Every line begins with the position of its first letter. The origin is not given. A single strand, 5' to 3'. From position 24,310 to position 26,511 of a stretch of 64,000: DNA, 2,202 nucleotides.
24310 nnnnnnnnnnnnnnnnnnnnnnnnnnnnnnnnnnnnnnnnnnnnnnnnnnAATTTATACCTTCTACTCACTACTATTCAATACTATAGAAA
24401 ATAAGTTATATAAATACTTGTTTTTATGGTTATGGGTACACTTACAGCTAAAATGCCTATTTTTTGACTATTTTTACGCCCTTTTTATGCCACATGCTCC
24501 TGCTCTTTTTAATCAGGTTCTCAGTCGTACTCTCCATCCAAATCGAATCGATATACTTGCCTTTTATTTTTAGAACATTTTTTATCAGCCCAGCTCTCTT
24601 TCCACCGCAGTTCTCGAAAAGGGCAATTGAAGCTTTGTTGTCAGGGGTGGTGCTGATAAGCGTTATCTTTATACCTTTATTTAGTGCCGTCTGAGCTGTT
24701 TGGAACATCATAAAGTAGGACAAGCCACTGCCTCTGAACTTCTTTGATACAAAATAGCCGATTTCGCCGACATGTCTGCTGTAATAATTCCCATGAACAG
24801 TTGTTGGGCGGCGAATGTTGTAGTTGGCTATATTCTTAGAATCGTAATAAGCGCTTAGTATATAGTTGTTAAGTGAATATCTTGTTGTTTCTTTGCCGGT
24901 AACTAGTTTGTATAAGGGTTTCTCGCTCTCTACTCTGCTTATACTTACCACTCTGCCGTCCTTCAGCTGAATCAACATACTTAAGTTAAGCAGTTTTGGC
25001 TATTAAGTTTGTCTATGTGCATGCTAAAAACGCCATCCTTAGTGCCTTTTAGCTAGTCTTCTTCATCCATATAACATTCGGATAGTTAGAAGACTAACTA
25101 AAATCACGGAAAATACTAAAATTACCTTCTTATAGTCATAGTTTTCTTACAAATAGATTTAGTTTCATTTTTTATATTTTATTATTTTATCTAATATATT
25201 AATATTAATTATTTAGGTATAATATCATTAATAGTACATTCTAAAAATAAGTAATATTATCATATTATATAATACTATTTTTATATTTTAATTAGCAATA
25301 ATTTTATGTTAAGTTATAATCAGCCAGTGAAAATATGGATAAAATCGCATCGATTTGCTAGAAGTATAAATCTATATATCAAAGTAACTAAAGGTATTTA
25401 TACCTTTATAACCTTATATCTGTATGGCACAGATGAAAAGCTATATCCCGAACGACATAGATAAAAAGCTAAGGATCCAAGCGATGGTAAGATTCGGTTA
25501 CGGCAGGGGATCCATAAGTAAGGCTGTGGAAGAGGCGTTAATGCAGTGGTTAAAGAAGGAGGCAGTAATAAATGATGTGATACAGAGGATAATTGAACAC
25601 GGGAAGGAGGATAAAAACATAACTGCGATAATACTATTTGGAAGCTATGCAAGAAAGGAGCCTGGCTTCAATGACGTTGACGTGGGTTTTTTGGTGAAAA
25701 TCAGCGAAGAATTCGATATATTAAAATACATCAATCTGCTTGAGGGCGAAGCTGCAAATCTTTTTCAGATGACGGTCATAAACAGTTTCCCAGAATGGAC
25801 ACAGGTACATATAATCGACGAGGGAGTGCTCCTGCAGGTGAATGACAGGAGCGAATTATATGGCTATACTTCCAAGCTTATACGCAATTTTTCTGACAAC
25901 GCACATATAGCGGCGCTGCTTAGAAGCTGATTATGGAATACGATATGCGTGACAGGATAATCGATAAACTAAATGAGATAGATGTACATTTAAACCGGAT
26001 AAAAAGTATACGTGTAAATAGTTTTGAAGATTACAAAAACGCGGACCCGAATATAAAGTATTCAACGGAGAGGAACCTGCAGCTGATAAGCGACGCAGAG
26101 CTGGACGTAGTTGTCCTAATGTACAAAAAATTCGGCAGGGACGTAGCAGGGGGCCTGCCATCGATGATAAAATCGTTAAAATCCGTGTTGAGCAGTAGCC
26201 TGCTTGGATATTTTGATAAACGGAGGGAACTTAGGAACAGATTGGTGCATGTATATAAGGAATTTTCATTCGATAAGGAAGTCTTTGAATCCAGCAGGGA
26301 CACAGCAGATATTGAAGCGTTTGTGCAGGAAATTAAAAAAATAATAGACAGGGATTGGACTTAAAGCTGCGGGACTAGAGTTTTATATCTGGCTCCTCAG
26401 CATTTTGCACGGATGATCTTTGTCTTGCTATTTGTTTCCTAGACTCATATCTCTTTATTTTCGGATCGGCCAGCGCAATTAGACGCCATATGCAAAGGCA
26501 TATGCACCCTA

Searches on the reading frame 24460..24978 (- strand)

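Call 15: search_protein_families(library=pfam, proteins=[window:24460-24978:-], max_evalue=0.01)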
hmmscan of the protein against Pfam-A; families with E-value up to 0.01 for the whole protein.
window:24460-24978:- (173 aa): 4 families
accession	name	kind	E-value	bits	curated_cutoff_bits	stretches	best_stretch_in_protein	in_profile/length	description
PF00583.31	Acetyltransf_1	-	1.2e-07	32.4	20.7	1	60-125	55-115/116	Acetyltransferase (GNAT) family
PF13420.13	Acetyltransf_4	-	5.1e-06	27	24.3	1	35-147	46-155/155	Acetyltransferase (GNAT) domain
PF13302.13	Acetyltransf_3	-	7.5e-05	23.9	25.4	1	65-126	73-137/138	Acetyltransferase (GNAT) domain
PF08445.16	FR47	-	0.00066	20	22.1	1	67-128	18-79/86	FR47-like protein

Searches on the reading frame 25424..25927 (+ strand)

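Call 15: search_protein_families(library=pfam, proteins=[window:25424-25927:+], max_evalue=0.01)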
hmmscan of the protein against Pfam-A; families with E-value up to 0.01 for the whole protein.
window:25424-25927:+ (168 aa): 3 families
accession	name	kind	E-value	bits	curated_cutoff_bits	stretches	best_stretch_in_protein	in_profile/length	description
PF18765.7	Polbeta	-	3.6e-08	33.9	26.9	1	54-142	1-92/93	Polymerase beta, Nucleotidyltransferase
PF01909.29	NTP_transf_2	-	0.00013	22.8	21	1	56-115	4-66/93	Nucleotidyltransferase domain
PF04439.18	Adenyl_transf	-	0.00061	19.4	22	1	50-97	5-55/279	Streptomycin adenylyltransferase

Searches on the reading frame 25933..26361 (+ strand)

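Call 15: search_protein_families(library=pfam, proteins=[window:25933-26361:+], max_evalue=0.01)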
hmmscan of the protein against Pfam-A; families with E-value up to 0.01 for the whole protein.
window:25933-26361:+ (143 aa): 1 family
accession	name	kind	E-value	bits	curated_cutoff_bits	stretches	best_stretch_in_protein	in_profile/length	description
PF01934.22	HepT-like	-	4.4e-09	36.5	23.5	1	17-134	2-120/120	Ribonuclease HepT-like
